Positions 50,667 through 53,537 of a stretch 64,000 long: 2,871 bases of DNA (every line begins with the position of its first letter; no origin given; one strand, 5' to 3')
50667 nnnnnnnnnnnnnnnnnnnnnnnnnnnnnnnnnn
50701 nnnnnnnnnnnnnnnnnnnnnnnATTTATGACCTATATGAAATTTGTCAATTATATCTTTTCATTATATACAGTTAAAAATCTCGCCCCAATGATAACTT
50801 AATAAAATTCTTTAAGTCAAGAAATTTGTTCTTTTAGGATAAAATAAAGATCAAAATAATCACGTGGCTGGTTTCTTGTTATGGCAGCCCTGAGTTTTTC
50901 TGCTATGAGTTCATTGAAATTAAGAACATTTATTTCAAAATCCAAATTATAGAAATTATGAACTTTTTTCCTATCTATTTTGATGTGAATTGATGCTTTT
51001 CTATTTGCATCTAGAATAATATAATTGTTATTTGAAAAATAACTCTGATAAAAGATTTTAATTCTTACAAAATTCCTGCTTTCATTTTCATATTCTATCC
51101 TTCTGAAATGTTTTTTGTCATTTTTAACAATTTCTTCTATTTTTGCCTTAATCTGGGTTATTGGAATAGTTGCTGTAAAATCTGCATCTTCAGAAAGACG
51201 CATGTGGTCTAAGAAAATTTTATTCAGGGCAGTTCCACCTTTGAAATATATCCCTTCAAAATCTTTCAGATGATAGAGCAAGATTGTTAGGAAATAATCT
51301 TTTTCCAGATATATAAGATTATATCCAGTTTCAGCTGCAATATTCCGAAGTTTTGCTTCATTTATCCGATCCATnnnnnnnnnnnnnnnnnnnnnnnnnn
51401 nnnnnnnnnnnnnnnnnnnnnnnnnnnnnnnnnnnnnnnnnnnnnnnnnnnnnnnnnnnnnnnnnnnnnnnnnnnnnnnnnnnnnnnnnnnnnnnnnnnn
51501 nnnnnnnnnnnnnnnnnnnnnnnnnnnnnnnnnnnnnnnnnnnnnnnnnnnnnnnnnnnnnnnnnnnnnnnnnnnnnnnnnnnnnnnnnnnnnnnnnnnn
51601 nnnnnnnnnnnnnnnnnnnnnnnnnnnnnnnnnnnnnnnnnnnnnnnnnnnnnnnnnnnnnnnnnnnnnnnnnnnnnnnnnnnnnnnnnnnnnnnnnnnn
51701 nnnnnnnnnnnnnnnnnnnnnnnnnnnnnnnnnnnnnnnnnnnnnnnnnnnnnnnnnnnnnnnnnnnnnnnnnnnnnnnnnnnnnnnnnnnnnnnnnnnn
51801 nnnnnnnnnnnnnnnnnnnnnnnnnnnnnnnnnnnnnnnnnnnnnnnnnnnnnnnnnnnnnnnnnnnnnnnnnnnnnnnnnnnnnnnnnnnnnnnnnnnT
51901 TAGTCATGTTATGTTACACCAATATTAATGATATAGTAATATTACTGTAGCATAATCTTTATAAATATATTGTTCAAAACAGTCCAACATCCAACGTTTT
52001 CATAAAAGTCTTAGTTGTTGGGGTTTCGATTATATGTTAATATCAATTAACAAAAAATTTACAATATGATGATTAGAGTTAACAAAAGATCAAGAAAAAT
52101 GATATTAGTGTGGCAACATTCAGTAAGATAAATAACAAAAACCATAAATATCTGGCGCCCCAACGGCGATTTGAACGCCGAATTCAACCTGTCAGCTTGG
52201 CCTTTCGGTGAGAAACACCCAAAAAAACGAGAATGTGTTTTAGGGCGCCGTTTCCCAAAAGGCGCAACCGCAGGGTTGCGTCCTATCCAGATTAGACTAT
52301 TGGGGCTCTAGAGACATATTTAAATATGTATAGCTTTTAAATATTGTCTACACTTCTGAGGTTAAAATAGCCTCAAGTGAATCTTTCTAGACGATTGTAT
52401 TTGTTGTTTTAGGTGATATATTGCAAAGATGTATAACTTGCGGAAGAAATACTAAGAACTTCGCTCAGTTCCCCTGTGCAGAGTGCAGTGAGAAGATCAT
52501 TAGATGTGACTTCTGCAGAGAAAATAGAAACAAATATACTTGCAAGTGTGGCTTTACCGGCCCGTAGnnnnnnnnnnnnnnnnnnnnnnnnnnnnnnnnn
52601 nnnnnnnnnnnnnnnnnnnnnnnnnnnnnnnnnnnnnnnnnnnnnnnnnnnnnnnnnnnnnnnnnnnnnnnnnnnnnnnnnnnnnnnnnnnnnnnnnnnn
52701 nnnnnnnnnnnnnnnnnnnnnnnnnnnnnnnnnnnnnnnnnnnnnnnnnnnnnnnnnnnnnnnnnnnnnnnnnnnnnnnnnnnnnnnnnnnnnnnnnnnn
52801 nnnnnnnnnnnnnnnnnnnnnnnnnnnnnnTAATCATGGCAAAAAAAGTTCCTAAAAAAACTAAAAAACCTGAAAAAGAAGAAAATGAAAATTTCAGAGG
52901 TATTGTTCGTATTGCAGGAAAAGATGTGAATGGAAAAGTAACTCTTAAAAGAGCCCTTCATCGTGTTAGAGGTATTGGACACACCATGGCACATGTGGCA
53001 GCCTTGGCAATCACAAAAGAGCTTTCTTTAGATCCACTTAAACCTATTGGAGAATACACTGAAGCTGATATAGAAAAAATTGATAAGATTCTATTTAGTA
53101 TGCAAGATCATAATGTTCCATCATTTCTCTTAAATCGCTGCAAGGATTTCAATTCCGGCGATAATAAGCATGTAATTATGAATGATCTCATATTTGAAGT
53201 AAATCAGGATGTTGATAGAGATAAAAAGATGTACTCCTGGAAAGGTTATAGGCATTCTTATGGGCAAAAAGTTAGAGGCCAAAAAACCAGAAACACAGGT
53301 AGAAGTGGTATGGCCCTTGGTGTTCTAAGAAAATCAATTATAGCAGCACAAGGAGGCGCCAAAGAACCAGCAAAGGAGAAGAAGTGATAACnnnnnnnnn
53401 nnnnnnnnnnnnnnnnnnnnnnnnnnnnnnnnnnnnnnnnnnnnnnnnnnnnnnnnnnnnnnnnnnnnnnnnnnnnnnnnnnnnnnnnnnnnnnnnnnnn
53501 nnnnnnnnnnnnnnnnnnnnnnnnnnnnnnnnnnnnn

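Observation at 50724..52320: AbiEi/AbiEii toxin-antitoxin pair in an AT-rich stretch abutting tRNA-Arg: possible small integrated island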

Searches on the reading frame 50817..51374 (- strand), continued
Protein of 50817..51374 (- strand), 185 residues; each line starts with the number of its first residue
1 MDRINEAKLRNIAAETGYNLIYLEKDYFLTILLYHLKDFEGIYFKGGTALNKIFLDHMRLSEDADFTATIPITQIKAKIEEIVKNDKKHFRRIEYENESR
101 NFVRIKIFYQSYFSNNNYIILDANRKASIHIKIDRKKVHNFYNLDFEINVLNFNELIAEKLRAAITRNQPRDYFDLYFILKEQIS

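Call 25: find_encoding_contigs(protein=P0015, flank=8000, max_places=3)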
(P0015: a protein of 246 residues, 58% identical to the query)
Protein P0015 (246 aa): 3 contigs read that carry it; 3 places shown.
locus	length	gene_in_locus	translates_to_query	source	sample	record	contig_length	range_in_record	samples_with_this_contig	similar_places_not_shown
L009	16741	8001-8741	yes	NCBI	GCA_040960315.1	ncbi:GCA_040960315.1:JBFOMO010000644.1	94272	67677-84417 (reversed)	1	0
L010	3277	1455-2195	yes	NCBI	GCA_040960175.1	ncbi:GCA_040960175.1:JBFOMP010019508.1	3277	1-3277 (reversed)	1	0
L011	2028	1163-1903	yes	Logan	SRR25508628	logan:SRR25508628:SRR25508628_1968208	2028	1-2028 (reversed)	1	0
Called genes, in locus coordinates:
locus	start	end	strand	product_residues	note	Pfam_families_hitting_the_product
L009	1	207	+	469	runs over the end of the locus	PF02874:ATP-synt_ab_N, PF00006:ATP-synt_ab, PF22919:ATP-synt_VA_C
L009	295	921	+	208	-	PF01813:ATP-synt_D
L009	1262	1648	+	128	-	PF01797:Y1_Tnp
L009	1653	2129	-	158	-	-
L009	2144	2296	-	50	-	-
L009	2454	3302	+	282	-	PF04343:DUF488, PF22751:DUF488-N3a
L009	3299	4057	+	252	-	-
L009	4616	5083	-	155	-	PF13676:TIR_2, PF08937:ThsB_TIR (weak)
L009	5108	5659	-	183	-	PF07929:PRiA4_ORF3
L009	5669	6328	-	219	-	-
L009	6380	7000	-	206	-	PF22662:Csa3_N (weak), PF01022:HTH_5 (weak), PF12840:HTH_20 (weak), PF13412:HTH_24 (weak)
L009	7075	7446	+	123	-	-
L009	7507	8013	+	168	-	-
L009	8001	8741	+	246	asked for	PF08843:AbiEii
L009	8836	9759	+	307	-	PF01022:HTH_5 (weak), PF01047:MarR (faint), PF01978:TrmB (faint), PF09339:HTH_IclR (faint), PF12802:MarR_2 (weak), PF12840:HTH_20 (weak), PF25212:HVO_A0114 (weak), PF25213:HVO_A0261_N (faint), +1 more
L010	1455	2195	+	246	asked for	PF08843:AbiEii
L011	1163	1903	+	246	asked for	PF08843:AbiEii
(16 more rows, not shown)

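Call 27: find_encoding_contigs(protein=P0002, flank=3000, max_places=2)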
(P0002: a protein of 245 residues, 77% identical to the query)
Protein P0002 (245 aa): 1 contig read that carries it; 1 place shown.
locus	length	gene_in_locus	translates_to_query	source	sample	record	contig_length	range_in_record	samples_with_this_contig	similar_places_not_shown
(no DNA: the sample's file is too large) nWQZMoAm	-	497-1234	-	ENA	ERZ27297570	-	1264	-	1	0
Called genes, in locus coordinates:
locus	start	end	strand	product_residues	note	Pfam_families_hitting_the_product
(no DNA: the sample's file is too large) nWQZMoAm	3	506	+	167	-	?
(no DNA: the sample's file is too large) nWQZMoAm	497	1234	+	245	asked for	PF08843:AbiEii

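Call 64: search_solved_structures(query=A1, max_evalue=0.01, show_alignments=2)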
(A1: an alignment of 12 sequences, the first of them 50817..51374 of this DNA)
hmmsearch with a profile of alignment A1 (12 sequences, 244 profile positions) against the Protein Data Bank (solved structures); distinct sequences matched with E-value up to 0.01: 2.
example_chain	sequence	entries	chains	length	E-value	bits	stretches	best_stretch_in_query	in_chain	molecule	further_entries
4o8s_A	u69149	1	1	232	6.6e-06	29.1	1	41-188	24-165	Putative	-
4ok0_A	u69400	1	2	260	8.7e-06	28.8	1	41-188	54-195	Putative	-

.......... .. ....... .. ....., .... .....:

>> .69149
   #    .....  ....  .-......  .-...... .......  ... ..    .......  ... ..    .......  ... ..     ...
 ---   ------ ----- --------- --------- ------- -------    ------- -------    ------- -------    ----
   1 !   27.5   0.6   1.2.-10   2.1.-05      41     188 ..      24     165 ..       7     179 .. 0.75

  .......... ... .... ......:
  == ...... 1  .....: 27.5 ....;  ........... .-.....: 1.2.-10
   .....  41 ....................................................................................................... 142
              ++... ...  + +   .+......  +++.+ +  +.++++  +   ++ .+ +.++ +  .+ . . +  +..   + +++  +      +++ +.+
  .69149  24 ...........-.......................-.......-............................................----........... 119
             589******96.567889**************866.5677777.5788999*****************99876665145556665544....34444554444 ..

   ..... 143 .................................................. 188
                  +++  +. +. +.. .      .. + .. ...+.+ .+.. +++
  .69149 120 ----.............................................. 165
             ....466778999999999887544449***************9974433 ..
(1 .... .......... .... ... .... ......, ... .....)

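Call 86: predict_structure(alignment_id=A5)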
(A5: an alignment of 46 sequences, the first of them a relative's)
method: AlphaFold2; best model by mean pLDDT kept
length: 245 residues; sequences in the alignment: 46
mean_pLDDT: 93.5   pTM: 0.89
mean pLDDT of the five models: 93.5, 93.4, 92.7, 89.0, 88.8
residues with pLDDT >= 90: 213; 70-90: 32; 50-70: 0; < 50: 0
segments of 3 or more residues with pLDDT < 50: none
pLDDT, mean of each block of 10 residues (from residue 1): 91 95 96 94 94 92 93 94 96 91 96 93 91 96 95 96 92 95 95 92 89 90 93 96 89
secondary structure, 60 per line:
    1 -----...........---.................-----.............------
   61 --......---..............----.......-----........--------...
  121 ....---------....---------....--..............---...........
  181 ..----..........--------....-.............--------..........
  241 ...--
elements in order: H6-16 H20-36 E42-45 H46-54 E63-68 H72-85 E90-96 E102-109 E118-124 E134-137 E147-150 H153-166 H170-182 H187-196 H205-208 H210-222 H231-243

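Call 89: fold_search(model_id=the predicted structure, library=pdb)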
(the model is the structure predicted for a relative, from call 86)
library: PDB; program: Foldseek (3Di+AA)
matches with E <= 10: 735; with E <= 0.001: 18
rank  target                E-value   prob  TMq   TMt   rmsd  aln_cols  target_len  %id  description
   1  6y56                  2.8e-10  1.00  0.69  0.59   6.2       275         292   18  MenT4, nucleotidyltransferase toxin Rv2826c from Mycobacterium tuberculosis H37Rv (released 2020-09-16)
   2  4o8s                  1.1e-08  1.00  0.61  0.64   5.6       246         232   19  Crystal structure of JHP933 from Helicobacter pylori (released 2014-09-10)
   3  4ok0_B                2.6e-08  1.00  0.61  0.65   5.8       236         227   20  Crystal structure of putative nucleotidyltransferase from H. pylori (released 2014-04-09)
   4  4ok0_A                5.5e-08  1.00  0.60  0.65   5.3       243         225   20  Crystal structure of putative nucleotidyltransferase from H. pylori (released 2014-04-09)
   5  7c46                  8.8e-08  1.00  0.65  0.57   5.8       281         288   13  Crystal Structure of Rv1045 toxin point variant K189A (released 2021-05-26)
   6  6j7p                  1.2e-07  1.00  0.67  0.59   5.4       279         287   14  Crystal structure of toxin TglT (unusual type guanylyltransferase-like toxin, Rv1045) mutant E146Q co-expressed with Tak (released 2020-05-13)
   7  6j7q                  1.6e-07  1.00  0.64  0.55   6.2       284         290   13  Crystal structure of toxin TglT (unusual type guanylyltransferase-like toxin, Rv1045) mutant S78A from Mycobacterium tub (released 2020-05-13)
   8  6j7n                  1.7e-07  1.00  0.68  0.59   5.4       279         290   13  Crystal structure of toxin TglT (unusual type guanylyltransferase-like toxin, Rv1045) mutant D82A co-expressed with TakA (released 2020-05-13)
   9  6j7r                  1.7e-07  1.00  0.67  0.58   5.3       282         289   13  Crystal structure of toxin TglT (unusual type guanylyltransferase-like toxin, Rv1045) mutant S78A co-expressed with TakA (released 2020-05-13)
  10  6j7o                  3.0e-07  1.00  0.59  0.51   4.4       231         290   15  Crystal structure of toxin TglT (unusual type guanylyltransferase-like toxin, Rv1045) mutant E146Q from Mycobacterium tu (released 2020-05-13)
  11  6j7s                  3.0e-07  1.00  0.64  0.56   5.9       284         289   14  Crystal structure of toxin TglT (unusual type guanylyltransferase-like toxin, Rv1045) wild type protein from Mycobacteri (released 2020-05-13)
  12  6y5u                  9.4e-07  1.00  0.59  0.52   4.7       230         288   15  MenT3 (aka TglT), nucleotidyltransferase toxin Rv1045 from Mycobacterium tuberculosis (released 2020-09-16)
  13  8xhr_A                1.1e-06  1.00  0.64  0.56   5.8       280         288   15  Crystal structure of Mycobacterium tuberculosis MenT3 bound with CTP (released 2024-02-28)
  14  8an4_A                4.3e-05  1.00  0.44  0.52   5.3       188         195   18  MenT1 toxin (rv0078a) from Mycobacterium tuberculosis H37Rv (released 2023-08-02)
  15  8an4_B                1.3e-04  1.00  0.42  0.52   5.3       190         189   20  MenT1 toxin (rv0078a) from Mycobacterium tuberculosis H37Rv (released 2023-08-02)
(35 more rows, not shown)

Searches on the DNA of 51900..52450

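Call 94: search_rna_families(source=window, start=51900, end=52450, threshold=evalue, max_evalue=10, show_alignments=2)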
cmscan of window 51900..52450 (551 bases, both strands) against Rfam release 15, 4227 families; matches with E-value up to 10: 2.
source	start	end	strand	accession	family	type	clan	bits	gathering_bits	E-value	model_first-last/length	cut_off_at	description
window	52061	52109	+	RF01587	snoR10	Gene; snRNA; snoRNA; CD-box;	-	21.2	65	2.9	1-71/71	no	small nucleolar RNA snoR10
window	52078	52288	-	RF02188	ST7-OT4_2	Gene; lncRNA;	-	21.1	55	0.16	1-172/172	no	ST7 overlapping transcript 4 conserved region 2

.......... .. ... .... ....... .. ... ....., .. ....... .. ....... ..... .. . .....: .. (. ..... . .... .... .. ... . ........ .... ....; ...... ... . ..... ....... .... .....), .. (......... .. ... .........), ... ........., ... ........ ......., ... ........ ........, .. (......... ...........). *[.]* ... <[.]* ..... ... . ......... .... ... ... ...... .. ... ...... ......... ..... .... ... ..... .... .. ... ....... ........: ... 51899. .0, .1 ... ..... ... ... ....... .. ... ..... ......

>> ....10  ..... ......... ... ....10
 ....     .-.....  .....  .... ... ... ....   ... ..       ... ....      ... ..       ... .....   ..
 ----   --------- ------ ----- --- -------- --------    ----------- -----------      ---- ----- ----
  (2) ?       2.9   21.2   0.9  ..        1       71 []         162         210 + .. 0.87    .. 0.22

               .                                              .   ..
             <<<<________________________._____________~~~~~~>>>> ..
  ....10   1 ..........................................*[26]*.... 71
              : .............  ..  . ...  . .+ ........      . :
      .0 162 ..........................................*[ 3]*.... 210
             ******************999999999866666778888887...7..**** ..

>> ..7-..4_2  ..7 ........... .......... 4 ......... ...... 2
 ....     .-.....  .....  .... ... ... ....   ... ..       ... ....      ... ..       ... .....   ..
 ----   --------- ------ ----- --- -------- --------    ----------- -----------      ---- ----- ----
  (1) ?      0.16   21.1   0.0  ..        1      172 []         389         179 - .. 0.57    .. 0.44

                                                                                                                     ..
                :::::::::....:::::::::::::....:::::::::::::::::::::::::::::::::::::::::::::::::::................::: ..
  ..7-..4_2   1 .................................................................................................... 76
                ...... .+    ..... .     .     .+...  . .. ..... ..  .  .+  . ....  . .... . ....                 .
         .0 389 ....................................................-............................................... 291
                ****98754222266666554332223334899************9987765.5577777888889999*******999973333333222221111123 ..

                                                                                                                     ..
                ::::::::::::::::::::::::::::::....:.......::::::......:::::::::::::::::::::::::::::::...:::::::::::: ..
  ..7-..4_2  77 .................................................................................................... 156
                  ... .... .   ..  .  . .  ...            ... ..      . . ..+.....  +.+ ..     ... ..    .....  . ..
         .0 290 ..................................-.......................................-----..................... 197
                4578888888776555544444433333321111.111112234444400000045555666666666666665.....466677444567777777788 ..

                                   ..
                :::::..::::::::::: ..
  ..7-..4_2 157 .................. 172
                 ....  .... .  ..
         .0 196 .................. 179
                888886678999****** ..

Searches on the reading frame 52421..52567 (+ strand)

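Call 37: search_protein_families(library=pfam, proteins=[window:52421-52567:+], max_evalue=1)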
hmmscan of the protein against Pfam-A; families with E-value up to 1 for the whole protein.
window:52421-52567:+ (48 aa): 4 families
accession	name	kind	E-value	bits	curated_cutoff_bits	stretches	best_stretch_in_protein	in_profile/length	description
PF07754.17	HVO_2753_ZBP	-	6.1e-06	26.4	33.2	1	4-44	1-46/46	Small zinc finger protein HVO_2753-like, Zn-binding pocket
PF12368.13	Rhodanese_C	-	0.016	16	26.9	1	2-43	23-65/66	Rhodanase C-terminal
PF10977.13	DUF2797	-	0.13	12.5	25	1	2-35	12-46/227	Protein of unknown function (DUF2797)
PF13920.12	zf-C3HC4_3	-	0.74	10.1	27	0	3-36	4-46/49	Zinc finger, C3HC4 type (RING finger)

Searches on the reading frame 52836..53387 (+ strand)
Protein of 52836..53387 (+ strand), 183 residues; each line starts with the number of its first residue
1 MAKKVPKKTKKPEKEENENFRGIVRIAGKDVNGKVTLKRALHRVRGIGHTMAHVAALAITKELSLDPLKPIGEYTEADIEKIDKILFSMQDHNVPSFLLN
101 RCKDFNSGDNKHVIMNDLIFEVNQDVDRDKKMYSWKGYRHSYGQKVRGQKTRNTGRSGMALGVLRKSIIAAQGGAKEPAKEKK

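Call 19: find_related_loci(query=window:52836-53387:+, collection=genome_contigs, flank=10000)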
Query window:52836-53387:+ (183 aa) in genome_contigs; peptide patterns used: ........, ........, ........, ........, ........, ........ (x = any residue, [..] = any of these).
247 stretches matched a pattern; 6 encode a relative of the query (tblastn E <= 1e-3); 6 distinct loci.
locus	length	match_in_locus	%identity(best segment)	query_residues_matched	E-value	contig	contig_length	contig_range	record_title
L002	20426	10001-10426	46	23-164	3e-41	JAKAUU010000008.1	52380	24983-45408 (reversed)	MAG: Candidatus Micrarchaeota archaeon isolate YP3.bin49 NODE_790_length_52380_cov_5.64586, whole genome shotgun sequenc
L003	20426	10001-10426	44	23-164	6e-40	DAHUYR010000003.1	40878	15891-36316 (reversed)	MAG TPA_asm: Candidatus Micrarchaeota archaeon isolate clean1671 k141_423531, whole genome shotgun sequence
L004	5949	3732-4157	44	23-164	2e-39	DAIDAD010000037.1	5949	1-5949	MAG TPA_asm: Candidatus Micrarchaeaceae archaeon isolate clean1831 NODE_37_length_5949_cov_2.968665, whole genome shotgu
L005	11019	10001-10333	27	21-157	5e-8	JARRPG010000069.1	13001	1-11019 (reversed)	MAG: Desulfuromonadales bacterium isolate Spart_170_MAG scaffold_576, whole genome shotgun sequence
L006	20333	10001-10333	25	21-157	2e-6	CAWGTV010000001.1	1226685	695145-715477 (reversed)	MAG: uncultured delta proteobacterium isolate MFD09779.bin.1.259 genome assembly, contig: contig_12750, whole genome sho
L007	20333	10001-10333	25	21-157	2e-6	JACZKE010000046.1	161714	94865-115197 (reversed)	MAG: Desulfuromonadales bacterium isolate MAG37 geobacteraceae_1_contig_752356, whole genome shotgun sequence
